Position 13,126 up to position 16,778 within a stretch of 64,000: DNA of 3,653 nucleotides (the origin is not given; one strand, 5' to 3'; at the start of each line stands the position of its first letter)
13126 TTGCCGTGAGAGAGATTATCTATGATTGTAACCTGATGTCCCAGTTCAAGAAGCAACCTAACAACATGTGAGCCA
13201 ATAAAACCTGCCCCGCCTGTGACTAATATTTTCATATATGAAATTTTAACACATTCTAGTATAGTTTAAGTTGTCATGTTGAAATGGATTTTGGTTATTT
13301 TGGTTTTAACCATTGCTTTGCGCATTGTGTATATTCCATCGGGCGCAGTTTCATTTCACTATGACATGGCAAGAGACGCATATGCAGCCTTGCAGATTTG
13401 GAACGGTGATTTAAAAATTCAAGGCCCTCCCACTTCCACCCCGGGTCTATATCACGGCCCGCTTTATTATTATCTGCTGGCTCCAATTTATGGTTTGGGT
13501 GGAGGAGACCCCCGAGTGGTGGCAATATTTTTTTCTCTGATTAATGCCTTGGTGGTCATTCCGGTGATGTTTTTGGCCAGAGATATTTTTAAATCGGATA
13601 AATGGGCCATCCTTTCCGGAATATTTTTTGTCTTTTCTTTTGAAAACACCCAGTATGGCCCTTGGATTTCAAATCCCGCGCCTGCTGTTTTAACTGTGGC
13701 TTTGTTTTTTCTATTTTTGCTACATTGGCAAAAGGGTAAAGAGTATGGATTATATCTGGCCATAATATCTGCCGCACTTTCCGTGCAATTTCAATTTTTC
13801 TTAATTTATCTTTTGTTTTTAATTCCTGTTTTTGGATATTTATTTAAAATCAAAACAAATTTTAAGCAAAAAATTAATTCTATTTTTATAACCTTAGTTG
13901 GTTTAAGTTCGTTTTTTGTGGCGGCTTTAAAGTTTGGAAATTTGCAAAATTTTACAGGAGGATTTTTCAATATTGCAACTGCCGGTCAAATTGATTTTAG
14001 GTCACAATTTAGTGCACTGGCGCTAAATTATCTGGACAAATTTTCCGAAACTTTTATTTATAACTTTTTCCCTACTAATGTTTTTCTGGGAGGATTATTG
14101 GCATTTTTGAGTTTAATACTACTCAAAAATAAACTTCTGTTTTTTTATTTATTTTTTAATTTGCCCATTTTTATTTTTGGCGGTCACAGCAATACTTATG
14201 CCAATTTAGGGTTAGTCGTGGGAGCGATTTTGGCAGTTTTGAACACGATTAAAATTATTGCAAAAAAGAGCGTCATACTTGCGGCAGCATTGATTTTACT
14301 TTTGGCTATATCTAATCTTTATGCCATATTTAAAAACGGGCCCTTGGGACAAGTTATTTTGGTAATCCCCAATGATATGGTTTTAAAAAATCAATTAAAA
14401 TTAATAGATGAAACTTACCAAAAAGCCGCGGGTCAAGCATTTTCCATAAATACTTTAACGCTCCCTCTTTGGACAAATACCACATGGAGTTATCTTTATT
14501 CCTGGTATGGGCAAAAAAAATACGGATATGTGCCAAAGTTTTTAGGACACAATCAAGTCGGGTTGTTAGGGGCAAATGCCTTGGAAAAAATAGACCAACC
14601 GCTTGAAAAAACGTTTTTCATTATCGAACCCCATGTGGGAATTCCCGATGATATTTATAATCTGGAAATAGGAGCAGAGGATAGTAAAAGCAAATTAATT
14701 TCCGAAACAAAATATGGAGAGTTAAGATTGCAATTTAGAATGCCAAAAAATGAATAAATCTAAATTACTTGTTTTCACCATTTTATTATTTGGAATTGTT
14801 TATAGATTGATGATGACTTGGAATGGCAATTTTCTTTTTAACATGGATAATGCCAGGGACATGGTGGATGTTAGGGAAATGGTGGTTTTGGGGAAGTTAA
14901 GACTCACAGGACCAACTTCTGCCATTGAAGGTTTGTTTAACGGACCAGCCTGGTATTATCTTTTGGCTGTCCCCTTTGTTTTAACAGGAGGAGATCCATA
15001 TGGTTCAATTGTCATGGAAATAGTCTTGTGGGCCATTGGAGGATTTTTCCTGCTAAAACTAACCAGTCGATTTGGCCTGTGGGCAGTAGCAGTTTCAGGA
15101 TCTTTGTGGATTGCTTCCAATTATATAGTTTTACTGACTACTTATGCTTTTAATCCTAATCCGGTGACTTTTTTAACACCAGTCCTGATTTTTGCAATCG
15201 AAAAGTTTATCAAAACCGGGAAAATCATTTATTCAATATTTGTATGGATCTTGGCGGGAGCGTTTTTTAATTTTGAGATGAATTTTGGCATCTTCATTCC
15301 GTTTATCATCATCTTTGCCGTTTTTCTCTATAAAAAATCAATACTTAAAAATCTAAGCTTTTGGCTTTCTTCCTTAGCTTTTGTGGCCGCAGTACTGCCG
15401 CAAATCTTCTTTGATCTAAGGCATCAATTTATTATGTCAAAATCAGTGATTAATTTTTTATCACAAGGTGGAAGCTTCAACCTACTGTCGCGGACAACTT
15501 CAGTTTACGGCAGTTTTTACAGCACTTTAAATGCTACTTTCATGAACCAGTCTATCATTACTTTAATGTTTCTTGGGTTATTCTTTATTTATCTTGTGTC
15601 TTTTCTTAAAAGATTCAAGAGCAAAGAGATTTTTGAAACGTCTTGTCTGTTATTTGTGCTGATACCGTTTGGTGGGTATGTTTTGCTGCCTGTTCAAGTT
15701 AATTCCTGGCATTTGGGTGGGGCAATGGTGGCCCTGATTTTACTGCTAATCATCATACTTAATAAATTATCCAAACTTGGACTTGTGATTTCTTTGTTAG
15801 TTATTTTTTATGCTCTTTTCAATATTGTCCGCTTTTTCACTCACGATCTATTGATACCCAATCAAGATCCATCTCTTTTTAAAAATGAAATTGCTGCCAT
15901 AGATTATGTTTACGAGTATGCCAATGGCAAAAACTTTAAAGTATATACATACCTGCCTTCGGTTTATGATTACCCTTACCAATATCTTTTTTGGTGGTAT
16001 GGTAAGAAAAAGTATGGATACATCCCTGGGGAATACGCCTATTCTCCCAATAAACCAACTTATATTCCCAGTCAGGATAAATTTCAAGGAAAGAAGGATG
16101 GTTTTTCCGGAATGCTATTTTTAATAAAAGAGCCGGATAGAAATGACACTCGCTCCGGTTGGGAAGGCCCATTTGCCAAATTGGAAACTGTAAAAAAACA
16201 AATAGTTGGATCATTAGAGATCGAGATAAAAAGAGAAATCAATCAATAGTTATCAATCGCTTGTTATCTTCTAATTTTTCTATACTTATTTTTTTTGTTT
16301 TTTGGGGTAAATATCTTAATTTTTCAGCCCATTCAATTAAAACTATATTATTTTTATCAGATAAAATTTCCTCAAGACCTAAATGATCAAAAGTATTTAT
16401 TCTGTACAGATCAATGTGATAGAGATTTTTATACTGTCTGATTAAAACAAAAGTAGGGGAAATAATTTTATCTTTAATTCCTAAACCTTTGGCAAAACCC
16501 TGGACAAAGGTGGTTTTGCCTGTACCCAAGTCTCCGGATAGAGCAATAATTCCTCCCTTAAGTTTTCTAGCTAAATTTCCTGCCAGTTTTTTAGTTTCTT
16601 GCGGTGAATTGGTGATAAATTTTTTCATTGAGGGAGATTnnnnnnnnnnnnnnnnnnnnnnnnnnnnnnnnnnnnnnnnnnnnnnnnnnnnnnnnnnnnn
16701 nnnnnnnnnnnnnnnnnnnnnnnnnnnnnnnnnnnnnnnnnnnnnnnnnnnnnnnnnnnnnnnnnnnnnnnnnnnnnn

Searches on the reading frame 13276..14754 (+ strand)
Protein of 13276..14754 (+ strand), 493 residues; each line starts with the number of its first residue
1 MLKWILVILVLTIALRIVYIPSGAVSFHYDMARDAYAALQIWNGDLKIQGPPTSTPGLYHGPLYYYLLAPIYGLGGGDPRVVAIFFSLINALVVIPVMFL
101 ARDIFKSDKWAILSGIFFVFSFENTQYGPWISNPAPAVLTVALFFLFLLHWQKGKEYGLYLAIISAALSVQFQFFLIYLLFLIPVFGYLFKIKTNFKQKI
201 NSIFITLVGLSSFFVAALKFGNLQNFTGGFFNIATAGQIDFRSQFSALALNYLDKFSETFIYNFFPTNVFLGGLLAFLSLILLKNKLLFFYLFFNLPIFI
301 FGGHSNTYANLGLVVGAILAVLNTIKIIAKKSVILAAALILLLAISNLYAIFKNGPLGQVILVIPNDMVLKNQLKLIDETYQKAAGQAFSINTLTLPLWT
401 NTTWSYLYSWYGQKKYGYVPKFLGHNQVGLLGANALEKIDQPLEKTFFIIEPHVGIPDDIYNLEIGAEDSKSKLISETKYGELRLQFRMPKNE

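Call 23: search_protein_families(library=ncbifam, proteins=[window:13276-14754:+], max_evalue=0.00001)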
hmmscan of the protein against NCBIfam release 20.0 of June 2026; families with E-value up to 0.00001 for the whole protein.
window:13276-14754:+ (493 aa): 0 families

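Call 72: search_protein_families(library=pfam, proteins=[window:13276-14754:+], max_evalue=0.001)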
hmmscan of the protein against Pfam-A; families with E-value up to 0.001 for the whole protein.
window:13276-14754:+ (493 aa): 1 family
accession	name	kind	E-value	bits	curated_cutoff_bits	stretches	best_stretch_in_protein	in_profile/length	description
PF13231.12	PMT_2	-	4.4e-05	24.2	26.1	1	60-211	2-152/160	Dolichyl-phosphate-mannose-protein mannosyltransferase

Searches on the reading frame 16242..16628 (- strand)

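Call 24: search_protein_families(library=ncbifam, proteins=[window:16242-16628:-], max_evalue=0.00001)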
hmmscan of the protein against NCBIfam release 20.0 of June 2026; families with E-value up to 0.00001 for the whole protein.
window:16242-16628:- (129 aa): 2 families
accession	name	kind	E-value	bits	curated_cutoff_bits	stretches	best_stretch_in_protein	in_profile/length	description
TIGR00150.1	T6A_YjeE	equivalog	3.4e-31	107.9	60.1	1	10-123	6-127/135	tRNA (adenosine(37)-N6)-threonylcarbamoyltransferase complex ATPase subunit type 1 TsaE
NF007931.0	PRK10646.1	equivalog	3.7e-16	59.4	246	1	10-117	12-127/153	tRNA (adenosine(37)-N6)-threonylcarbamoyltransferase complex ATPase subunit type 1 TsaE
